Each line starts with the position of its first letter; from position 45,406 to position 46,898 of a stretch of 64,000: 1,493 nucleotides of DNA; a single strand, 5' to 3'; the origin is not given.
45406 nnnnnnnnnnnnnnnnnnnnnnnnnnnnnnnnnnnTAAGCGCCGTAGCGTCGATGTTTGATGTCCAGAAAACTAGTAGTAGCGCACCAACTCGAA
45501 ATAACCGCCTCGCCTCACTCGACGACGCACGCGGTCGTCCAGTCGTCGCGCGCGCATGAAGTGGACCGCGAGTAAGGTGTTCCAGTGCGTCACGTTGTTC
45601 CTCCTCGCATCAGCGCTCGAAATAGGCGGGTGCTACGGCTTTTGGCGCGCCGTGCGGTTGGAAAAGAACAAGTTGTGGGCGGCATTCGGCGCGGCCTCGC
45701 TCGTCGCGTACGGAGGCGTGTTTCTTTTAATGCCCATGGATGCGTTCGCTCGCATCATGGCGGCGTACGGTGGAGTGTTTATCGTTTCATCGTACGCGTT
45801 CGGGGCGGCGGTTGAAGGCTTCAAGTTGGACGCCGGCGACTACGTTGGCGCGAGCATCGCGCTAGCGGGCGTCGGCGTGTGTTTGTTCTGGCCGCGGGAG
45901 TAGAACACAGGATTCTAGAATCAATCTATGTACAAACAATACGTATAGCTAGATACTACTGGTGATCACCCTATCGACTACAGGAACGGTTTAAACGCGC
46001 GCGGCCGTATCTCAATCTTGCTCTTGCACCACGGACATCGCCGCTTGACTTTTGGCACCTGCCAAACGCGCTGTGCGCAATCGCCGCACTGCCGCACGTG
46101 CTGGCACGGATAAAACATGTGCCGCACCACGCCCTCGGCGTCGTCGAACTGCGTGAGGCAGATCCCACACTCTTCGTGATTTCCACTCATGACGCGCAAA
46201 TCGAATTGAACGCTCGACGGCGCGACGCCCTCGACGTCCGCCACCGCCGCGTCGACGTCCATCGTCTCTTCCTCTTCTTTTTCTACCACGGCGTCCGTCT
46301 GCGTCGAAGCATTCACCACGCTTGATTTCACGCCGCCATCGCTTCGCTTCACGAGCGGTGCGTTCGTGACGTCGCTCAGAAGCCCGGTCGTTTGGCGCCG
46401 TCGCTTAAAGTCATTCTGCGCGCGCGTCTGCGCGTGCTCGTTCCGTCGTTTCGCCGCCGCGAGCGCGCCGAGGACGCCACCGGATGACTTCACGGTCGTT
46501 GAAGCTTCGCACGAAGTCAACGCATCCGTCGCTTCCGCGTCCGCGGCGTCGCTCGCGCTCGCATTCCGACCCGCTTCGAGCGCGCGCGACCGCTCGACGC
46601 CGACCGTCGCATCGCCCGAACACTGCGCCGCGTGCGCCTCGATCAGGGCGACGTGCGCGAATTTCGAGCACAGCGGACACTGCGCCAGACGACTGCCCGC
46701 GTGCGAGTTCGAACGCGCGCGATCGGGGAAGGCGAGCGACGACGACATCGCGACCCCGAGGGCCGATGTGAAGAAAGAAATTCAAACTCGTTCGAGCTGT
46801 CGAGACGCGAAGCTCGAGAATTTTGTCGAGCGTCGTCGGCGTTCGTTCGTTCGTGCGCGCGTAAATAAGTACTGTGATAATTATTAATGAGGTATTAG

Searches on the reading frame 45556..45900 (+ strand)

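Call 4: search_protein_families(library=pfam, proteins=[window:45556-45900:+], max_evalue=0.01)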
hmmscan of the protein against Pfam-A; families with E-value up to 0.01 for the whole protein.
window:45556-45900:+ (115 aa): 1 family
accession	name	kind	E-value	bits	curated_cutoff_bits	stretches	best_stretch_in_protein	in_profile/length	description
PF02694.21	UPF0060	-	2.1e-23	83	24.9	1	10-114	3-106/107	Uncharacterised BCR, YnfA/UPF0060 family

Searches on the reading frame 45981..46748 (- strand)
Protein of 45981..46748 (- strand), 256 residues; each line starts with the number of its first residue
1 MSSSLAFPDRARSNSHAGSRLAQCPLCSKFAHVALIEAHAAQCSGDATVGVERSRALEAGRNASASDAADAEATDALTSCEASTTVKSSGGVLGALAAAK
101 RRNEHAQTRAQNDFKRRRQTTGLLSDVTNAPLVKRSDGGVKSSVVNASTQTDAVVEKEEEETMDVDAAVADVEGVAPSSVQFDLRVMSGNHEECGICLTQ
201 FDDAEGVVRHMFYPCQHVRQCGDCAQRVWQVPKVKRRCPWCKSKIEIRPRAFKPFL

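Call 4: search_protein_families(library=pfam, proteins=[window:45981-46748:-], max_evalue=0.01)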
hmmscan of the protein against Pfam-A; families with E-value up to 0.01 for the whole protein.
window:45981-46748:- (256 aa): 3 families
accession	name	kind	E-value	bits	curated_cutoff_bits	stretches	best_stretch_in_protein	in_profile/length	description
PF13920.12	zf-C3HC4_3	-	2.3e-07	30.9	27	1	191-246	2-47/49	Zinc finger, C3HC4 type (RING finger)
PF13639.12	zf-RING_2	-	1.2e-05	25.9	27.3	1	193-242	2-44/44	Ring finger domain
PF17123.11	zf-RING_11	-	0.0047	17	27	0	193-218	1-23/29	RING-like zinc finger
